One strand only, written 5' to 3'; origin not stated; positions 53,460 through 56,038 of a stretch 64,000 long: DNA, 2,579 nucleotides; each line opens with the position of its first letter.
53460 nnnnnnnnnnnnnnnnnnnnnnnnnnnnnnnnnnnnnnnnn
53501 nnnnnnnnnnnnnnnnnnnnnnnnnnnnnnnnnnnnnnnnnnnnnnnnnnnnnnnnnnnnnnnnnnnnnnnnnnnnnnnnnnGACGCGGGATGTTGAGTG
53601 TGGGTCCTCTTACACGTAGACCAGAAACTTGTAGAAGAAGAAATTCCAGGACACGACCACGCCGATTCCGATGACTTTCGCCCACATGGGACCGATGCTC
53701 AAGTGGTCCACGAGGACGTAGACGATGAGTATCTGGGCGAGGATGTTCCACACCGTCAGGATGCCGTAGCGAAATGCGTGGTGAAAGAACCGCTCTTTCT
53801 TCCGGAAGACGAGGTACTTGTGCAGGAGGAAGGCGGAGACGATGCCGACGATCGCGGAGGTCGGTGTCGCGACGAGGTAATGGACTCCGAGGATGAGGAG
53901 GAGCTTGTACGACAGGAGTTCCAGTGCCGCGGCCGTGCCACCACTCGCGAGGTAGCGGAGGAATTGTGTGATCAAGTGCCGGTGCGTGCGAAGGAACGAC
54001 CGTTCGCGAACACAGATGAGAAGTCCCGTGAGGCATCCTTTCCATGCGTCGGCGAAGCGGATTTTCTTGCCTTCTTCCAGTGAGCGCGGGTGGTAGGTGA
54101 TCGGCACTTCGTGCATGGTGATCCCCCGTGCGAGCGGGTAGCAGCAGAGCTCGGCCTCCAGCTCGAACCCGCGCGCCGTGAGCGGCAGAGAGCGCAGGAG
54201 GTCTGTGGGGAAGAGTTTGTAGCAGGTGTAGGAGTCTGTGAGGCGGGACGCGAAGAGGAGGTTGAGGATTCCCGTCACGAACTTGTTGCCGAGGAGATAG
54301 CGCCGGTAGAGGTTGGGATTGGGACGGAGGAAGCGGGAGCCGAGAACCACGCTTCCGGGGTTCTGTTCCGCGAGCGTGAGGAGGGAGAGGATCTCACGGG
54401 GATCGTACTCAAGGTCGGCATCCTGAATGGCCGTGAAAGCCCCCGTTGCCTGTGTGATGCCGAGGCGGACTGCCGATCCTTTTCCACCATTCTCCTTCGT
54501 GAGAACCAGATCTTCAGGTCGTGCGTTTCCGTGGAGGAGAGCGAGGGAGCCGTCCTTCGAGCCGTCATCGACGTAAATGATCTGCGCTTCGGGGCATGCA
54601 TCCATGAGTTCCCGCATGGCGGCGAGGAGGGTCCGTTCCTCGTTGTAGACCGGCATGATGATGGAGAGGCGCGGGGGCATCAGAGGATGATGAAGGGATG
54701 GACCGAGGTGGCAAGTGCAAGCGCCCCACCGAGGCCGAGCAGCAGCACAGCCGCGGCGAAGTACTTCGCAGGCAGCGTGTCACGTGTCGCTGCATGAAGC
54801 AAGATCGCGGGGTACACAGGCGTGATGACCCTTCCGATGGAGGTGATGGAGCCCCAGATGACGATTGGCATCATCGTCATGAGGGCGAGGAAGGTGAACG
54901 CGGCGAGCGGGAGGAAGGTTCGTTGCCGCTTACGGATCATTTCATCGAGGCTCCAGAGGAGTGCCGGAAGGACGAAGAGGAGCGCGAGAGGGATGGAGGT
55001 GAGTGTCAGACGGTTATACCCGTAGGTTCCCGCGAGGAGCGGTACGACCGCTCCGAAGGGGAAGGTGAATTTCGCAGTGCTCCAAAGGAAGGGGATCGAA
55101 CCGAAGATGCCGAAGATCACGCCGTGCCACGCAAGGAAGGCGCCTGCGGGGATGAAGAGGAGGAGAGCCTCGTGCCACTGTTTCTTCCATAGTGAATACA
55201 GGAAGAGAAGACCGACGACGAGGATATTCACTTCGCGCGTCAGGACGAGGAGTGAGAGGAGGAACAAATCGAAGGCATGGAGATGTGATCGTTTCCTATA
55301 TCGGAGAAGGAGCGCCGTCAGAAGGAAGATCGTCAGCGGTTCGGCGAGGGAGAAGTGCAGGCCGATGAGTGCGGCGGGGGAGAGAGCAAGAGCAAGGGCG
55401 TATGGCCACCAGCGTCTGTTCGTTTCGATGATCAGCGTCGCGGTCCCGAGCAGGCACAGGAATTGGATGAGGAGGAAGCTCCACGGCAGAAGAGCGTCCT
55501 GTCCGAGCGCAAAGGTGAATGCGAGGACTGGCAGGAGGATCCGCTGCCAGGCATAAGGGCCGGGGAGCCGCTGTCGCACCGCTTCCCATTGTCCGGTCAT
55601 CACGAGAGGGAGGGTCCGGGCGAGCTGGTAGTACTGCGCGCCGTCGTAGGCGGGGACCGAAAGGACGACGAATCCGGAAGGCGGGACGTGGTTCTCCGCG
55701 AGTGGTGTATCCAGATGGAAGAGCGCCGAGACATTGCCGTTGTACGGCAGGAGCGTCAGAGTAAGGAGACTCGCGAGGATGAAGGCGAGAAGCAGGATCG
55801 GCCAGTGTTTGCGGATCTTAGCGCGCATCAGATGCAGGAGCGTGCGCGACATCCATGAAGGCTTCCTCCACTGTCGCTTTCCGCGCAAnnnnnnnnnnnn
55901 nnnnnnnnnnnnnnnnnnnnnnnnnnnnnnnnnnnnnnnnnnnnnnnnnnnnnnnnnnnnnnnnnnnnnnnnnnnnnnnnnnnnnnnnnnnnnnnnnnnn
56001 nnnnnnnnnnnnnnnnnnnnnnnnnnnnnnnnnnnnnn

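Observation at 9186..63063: A ~54-kb glycan locus built from repeated lipid-phosphate-sugar synthase / GtrA / GT-C-like modules alongside a Wzx pathway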

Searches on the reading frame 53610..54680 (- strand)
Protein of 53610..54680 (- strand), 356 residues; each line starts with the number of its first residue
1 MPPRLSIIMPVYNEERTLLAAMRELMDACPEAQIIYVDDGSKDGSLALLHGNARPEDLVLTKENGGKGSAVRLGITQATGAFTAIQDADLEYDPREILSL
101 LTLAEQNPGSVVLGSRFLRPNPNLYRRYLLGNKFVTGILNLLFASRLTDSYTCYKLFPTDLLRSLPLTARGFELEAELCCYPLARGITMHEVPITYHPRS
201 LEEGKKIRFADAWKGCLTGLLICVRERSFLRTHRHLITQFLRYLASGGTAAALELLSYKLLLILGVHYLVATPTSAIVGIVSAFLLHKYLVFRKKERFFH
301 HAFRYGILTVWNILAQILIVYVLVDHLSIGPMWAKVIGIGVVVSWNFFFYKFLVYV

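Call 4: search_protein_families(library=pfam, proteins=[window:53610-54680:-], max_evalue=0.01)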
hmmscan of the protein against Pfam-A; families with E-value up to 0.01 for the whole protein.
window:53610-54680:- (356 aa): 3 families
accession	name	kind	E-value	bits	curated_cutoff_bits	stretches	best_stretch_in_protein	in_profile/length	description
PF00535.33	Glycos_transf_2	-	2e-23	83.6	23.3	1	6-139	1-141/168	Glycosyl transferase family 2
PF04138.20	GtrA_DPMS_TM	-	5.3e-21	75.4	26.1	1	242-354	1-116/117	GtrA/DPMS, transmembrane domain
PF13641.12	Glyco_tranf_2_3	-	0.00092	19.7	27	1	3-119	1-126/230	Glycosyltransferase like family 2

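Call 13: search_protein_families(library=ncbifam, proteins=[window:53610-54680:-], max_evalue=0.001)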
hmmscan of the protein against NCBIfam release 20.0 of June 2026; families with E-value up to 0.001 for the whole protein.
window:53610-54680:- (356 aa): 14 families
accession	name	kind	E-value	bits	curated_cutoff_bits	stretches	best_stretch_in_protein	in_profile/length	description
TIGR04182.1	glyco_TIGR04182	equivalog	3.4e-22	79.2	325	1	6-204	3-198/293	S-layer glycoprotein N-glycosyltransferase AglJ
NF007482.0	PRK10073.1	equivalog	2.2e-13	49.9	423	1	3-107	6-113/334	glycosyltransferase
NF007986.1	PRK10714.1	equivalog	5.5e-13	48.6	529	1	4-108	7-119/316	undecaprenyl-phosphate 4-deoxy-4-formamido-L-arabinose transferase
NF041391.1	DPhHxTase_Halo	equivalog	8e-12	44.6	375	1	9-200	1-187/213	dolichyl-phosphate hexose transferase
TIGR03937.1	PgaC_IcaA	equivalog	2.8e-10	39.7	422.3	1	3-108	45-154/407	poly-beta-1,6-N-acetyl-D-glucosamine synthase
NF041875.1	EPS_EpsD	equivalog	5.8e-10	39.1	370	1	5-115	1-115/325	exopolysaccharide biosynthesis glycosyltransferase EpsD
NF047588.1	GlcsyltransPgfSStrep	equivalog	1.2e-09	37.8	500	1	4-157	2-159/308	glycosyltransferase PgfS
TIGR04283.1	glyco_like_mftF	equivalog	2.2e-09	37.2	182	1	5-92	1-85/221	TIGR04283 family arsenosugar biosynthesis glycosyltransferase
NF058614.1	PPMAGASynPpgS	equivalog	9.6e-08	31.7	370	1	7-181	4-181/226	polyprenyl-phospho-N-acetylgalactosaminyl synthase PpgS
TIGR03965.1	mycofact_glyco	equivalog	2.3e-06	26.8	280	1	3-120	74-194/467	mycofactocin biosynthesis glycosyltransferase MftF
NF047683.1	TeichurnBiosyTuaG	equivalog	3.4e-06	26.9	400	1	3-96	6-103/252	teichuronic acid biosynthesis protein TuaG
TIGR03111.1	glyc2_xrt_Gpos1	hypoth_equivalog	1.2e-05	24.4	363.95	1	3-111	49-163/439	TIGR03111 family XrtG-associated glycosyltransferase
NF053739.1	GlytfEpsEBac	equivalog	8.2e-05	21.7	450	1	3-89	1-92/265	glycosyltransferase EpsE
NF050819.1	PolSacchBiosHfsG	equivalog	8.4e-05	21.9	500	1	3-115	12-128/302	polysaccharide biosynthesis protein HfsG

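Call 69: search_solved_structures(query=window:53610-54680:-, max_evalue=0.001)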
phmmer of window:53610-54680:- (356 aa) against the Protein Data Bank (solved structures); distinct sequences matched with E-value up to 0.001: 17.
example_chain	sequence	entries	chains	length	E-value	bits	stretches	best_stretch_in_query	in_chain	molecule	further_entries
5mlz_A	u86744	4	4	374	4.3e-14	55.6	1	4-205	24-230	Dolichol monophosphate mannose synthase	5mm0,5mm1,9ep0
9hwj_A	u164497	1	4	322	7.1e-11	45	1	4-115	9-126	Undecaprenyl-phosphate 4-deoxy-4-formamido-L-arabinose transferase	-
9bhc_C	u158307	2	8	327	3.4e-10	42.8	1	4-128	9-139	Undecaprenyl-phosphate 4-deoxy-4-formamido-L-arabinose transferase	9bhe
8vxh_A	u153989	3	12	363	4.9e-10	42.2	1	4-128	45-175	Undecaprenyl-phosphate 4-deoxy-4-formamido-L-arabinose transferase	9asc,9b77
3bcv_A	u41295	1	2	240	1.2e-07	34.4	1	3-106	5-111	Putative glycosyltransferase protein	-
2z87_A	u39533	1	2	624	2.2e-07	33.5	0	3-95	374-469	Chondroitin synthase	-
2z86_A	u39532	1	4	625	2.2e-07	33.5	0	3-95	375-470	Chondroitin synthase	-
5ekp_C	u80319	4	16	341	5.9e-06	28.8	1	4-103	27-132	Uncharacterized glycosyltransferase sll0501 | Glycosyltransferase sll0501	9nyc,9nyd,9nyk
5eke_A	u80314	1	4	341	5.9e-06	28.8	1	4-103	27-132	Uncharacterized glycosyltransferase sll0501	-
9nye_A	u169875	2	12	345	6e-06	28.8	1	4-103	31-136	Glycosyltransferase sll0501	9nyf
5hea_A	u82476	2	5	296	1.2e-05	27.8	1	5-89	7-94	Putative glycosyltransferase (GalT1)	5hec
6yv7_B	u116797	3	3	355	0.00013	24.4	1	3-111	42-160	Glycosyl transferase, family 2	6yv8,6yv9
6yv7_A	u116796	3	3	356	0.00013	24.4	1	3-111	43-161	Glycosyl transferase, family 2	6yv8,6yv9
6p61_A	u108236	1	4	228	0.00022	23.7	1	3-101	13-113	Glycosyltransferase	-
9omm_A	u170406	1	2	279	0.00028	23.3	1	5-102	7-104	Glycosyltransferase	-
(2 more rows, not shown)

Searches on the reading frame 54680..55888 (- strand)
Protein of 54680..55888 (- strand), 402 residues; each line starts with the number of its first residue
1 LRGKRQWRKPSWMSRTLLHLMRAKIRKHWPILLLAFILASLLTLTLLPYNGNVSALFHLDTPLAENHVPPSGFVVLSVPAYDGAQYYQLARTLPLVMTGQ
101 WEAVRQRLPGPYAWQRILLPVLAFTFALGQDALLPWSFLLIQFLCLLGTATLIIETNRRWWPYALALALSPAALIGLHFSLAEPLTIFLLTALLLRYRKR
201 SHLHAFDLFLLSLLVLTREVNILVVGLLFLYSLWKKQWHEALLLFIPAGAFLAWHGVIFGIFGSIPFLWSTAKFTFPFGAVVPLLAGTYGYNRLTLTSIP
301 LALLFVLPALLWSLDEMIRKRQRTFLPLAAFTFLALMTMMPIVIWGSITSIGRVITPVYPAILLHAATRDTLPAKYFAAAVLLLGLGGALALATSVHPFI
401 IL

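Call 5: search_protein_families(library=pfam, proteins=[window:54680-55888:-], max_evalue=0.01)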
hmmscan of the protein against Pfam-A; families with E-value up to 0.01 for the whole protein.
window:54680-55888:- (402 aa): 0 families

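Call 14: search_protein_families(library=ncbifam, proteins=[window:54680-55888:-], max_evalue=1)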
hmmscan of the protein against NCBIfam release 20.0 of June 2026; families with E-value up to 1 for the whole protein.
window:54680-55888:- (402 aa): 1 family
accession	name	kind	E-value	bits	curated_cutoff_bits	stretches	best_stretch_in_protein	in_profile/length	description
NF046093.1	AZOBR_p60025_fam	subfamily_domain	1.5e-29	102.9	150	1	28-252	5-231/232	AZOBR_p60025 family cell surface glycopolymer formation protein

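Call 24: find_homologous_proteins(query=window:54680-55888:-, max_evalue=0.001)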
Query window:54680-55888:- (402 aa): 222 proteins with E <= 0.001 among 8000 candidates; the best 120 are listed.
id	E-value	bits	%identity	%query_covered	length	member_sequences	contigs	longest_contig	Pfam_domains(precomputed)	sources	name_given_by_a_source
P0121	2.3e-241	819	100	95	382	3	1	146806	-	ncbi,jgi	ncbi:MAG: hypothetical protein WCS85_02795 [Candidatus Peribacteraceae bacterium]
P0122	9.0e-128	445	59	94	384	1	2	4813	-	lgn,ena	-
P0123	8.7e-119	415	56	90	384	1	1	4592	-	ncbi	-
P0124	2.9e-116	407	56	92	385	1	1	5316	-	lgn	-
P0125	1.2e-115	405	55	91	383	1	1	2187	-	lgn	-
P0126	1.4e-115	405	53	93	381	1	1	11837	-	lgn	-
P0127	3.0e-115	404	55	91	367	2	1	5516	-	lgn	-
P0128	2.6e-114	401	54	91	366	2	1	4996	-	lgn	-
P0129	1.3e-113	398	54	94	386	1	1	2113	-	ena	-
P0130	2.3e-113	398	54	94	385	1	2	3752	-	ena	-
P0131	3.8e-113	397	55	91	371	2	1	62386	-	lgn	-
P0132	5.7e-113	396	54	95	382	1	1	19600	-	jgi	jgi:hypothetical protein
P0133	1.2e-112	395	52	94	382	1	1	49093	-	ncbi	-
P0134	5.6e-112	393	54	88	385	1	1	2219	-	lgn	-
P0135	2.8e-111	391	53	94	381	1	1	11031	-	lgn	-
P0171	1.3e-105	372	51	95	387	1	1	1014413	-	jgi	-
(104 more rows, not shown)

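Call 37: predict_structure(alignment_id=A2)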
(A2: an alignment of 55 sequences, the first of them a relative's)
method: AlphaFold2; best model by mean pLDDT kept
length: 382 residues; sequences in the alignment: 55
mean_pLDDT: 92.7   pTM: 0.92
mean pLDDT of the five models: 92.7, 92.2, 91.4, 91.3, 90.6
residues with pLDDT >= 90: 302; 70-90: 67; 50-70: 13; < 50: 0
segments of 3 or more residues with pLDDT < 50: none
pLDDT, mean of each block of 10 residues (from residue 1): 76 98 97 95 87 91 94 94 90 95 97 97 98 97 98 94 97 97 97 96 97 98 98 96 88 82 90 81 93 97 95 93 75 80 97 97 93 89 81
secondary structure, 60 per line:
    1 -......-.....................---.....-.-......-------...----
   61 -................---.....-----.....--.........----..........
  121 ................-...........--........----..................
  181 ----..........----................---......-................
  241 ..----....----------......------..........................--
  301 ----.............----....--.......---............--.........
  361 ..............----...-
elements in order: H2-7 H9-29 H33-37 H41-46 E54-56 H62-77 H81-85 H91-95 H98-106 H111-136 H138-148 H151-158 H163-180 H185-194 H199-214 H218-223 H225-242 H247-250 H261-266 H273-298 H305-317 H322-325 H328-334 H338-349 H352-374 E379-381

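Call 40: fold_search(model_id=the predicted structure, library=pdb)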
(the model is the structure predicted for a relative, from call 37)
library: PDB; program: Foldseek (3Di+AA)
matches with E <= 10: 205; with E <= 0.001: 0
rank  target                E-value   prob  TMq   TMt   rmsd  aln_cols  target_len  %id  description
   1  5f15                  3.5e-03  1.00  0.50  0.38   7.8       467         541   14  Crystal Structure of ArnT from Cupriavidus metallidurans bound to Undecaprenyl phosphate (released 2016-02-17)
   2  8b6l_I                6.0e-03  1.00  0.46  0.29  11.1       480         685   11  Subtomogram average of the human Sec61-TRAP-OSTA-translocon (released 2022-12-07)
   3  5ezm                  1.1e-02  1.00  0.49  0.38   8.1       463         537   13  Crystal Structure of ArnT from Cupriavidus metallidurans in the apo state (released 2016-02-17)
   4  8age_A                1.5e-02  1.00  0.52  0.34  11.9       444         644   11  Structure of yeast oligosaccharylransferase complex with acceptor peptide bound (released 2022-12-07)
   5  6ezn_F                1.5e-02  1.00  0.48  0.31  12.4       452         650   12  Cryo-EM structure of the yeast oligosaccharyltransferase (OST) complex (released 2018-01-17)
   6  7oci_F                1.9e-02  0.99  0.40  0.28  11.3       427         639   12  Cryo-EM structure of yeast Ost6p containing oligosaccharyltransferase complex (released 2022-02-16)
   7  6s7t_A                2.7e-02  0.97  0.39  0.25  13.3       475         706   12  Cryo-EM structure of human oligosaccharyltransferase complex OST-B (released 2019-12-18)
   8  8agc_A                3.0e-02  0.98  0.43  0.27  13.8       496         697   12  Structure of yeast oligosaccharylransferase complex with lipid-linked oligosaccharide and non-acceptor peptide bound (released 2022-12-07)
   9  8agb_A                3.5e-02  0.99  0.46  0.30  13.8       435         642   12  Structure of yeast oligosaccharylransferase complex with lipid-linked oligosaccharide bound (released 2022-12-07)
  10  9n9j_I                5.3e-02  0.98  0.46  0.29  11.3       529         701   10  Structure of a GRP94 folding intermediate engaged with a CCDC134- and FKBP11-bound secretory translocon (released 2025-11-19)
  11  9s6r_A                6.0e-02  0.96  0.40  0.39  12.2       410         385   12  Ternary cryo-EM structure of yeast ALG3 with Dol25-PP-GlcNAc2Man5, Dol25-P-Man, and Fab (released 2026-03-18)
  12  5ogl_A                7.2e-02  0.93  0.40  0.26  10.3       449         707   11  Structure of bacterial oligosaccharyltransferase PglB in complex with an acceptor peptide and an lipid-linked oligosac (released 2017-10-25)
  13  6p25_B                1.1e-01  0.92  0.29  0.17   8.8       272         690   12  Structure of S. cerevisiae protein O-mannosyltransferase Pmt1-Pmt2 complex bound to the sugar donor and a peptide acce (released 2019-07-10)
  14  8imx_U                1.3e-01  0.96  0.43  0.40  11.2       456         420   12  Cryo-EM structure of GPI-T with a chimeric GPI-anchored protein (released 2023-08-16)
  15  6gxc_A                1.3e-01  0.87  0.41  0.26  10.5       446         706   10  Bacterial oligosaccharyltransferase PglB in complex with an inhibitory peptide and a reactive lipid-linked oligosaccha (released 2018-11-14)
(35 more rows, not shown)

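Call 43: find_encoding_contigs(protein=P0171, flank=10000, max_places=1)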
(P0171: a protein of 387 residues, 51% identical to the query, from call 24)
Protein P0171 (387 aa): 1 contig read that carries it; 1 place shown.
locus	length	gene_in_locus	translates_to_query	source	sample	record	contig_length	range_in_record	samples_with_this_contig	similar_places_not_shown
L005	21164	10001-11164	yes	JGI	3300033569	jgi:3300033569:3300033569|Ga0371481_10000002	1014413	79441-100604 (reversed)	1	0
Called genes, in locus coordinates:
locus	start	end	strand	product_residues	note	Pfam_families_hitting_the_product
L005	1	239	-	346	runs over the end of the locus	PF01370:Epimerase, PF04321:RmlD_sub_bind (weak), PF16363:GDP_Man_Dehyd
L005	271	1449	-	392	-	PF01041:DegT_DnrJ_EryC1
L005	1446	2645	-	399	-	PF13579:Glyco_trans_4_4 (faint), PF13692:Glyco_trans_1_4, PF13524:Glyco_trans_1_2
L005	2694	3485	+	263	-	PF05050:Methyltransf_21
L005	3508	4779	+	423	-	PF03446:NAD_binding_2, PF03721:UDPG_MGDP_dh_N, PF00984:UDPG_MGDP_dh, PF03720:UDPG_MGDP_dh_C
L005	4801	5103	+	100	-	-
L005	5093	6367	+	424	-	PF13231:PMT_2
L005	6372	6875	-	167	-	PF00293:NUDIX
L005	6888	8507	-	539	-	-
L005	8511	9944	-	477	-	PF12710:HAD, PF01040:UbiA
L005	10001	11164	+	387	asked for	-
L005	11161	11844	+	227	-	PF00535:Glycos_transf_2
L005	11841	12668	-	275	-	PF00535:Glycos_transf_2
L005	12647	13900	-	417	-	-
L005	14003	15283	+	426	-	PF01943:Polysacc_synt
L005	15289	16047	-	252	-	PF00551:Formyl_trans_N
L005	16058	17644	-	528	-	PF01522:Polysacc_deac_1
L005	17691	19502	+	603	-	PF13522:GATase_6, PF12481:DUF3700 (faint), PF13537:GATase_7, PF00733:Asn_synthase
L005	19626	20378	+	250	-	PF05050:Methyltransf_21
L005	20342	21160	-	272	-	PF01209:Ubie_methyltran, PF02353:CMAS (weak), PF13489:Methyltransf_23, PF07021:MetW, PF13847:Methyltransf_31, PF08241:Methyltransf_11, PF08242:Methyltransf_12, PF13649:Methyltransf_25, +3 more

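Call 65: search_protein_families(library=pfam, proteins=[window:54680-55888:-], max_evalue=1)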
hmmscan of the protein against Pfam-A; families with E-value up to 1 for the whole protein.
window:54680-55888:- (402 aa): 1 family
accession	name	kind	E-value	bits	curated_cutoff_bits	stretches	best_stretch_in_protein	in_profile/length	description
PF10749.14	DUF2534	-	0.3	11.7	22.4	1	205-268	12-73/80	Protein of unknown function (DUF2534)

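Call 82: find_encoding_contigs(protein=P0121, flank=10000, max_places=1)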
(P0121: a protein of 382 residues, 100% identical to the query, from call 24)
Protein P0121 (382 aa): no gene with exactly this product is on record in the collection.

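Call 83: find_encoding_contigs(protein=window:54680-55852:-, flank=10000, max_places=1)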
Protein window:54680-55852:- (390 aa): 2 contigs read that carry it; 1 place shown.
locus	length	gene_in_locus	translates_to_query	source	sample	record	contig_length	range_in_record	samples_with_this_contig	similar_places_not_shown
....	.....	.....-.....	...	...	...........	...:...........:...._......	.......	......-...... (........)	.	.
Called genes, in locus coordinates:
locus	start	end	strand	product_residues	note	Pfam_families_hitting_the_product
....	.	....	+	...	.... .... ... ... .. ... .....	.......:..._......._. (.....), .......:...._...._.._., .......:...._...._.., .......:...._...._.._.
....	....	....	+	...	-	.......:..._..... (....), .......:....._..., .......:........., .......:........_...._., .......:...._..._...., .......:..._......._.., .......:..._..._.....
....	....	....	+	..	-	-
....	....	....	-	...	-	-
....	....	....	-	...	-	-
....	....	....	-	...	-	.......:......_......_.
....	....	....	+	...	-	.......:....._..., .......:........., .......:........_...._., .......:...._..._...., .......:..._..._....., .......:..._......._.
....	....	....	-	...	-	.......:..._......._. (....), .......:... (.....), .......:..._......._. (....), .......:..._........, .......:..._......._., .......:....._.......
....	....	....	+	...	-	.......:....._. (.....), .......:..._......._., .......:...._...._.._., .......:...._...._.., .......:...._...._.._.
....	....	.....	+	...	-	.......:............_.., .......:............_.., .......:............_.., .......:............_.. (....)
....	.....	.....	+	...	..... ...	-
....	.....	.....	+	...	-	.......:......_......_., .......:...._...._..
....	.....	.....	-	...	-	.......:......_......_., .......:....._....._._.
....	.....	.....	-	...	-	-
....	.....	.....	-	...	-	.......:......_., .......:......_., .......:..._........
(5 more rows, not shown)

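Call 88: search_protein_families(library=pfam, proteins=[L005:6888-8507:-], max_evalue=1)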
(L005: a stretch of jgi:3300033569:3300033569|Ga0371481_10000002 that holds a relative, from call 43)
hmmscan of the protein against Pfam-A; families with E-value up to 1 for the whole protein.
L005:6888-8507:- (539 aa): 0 families
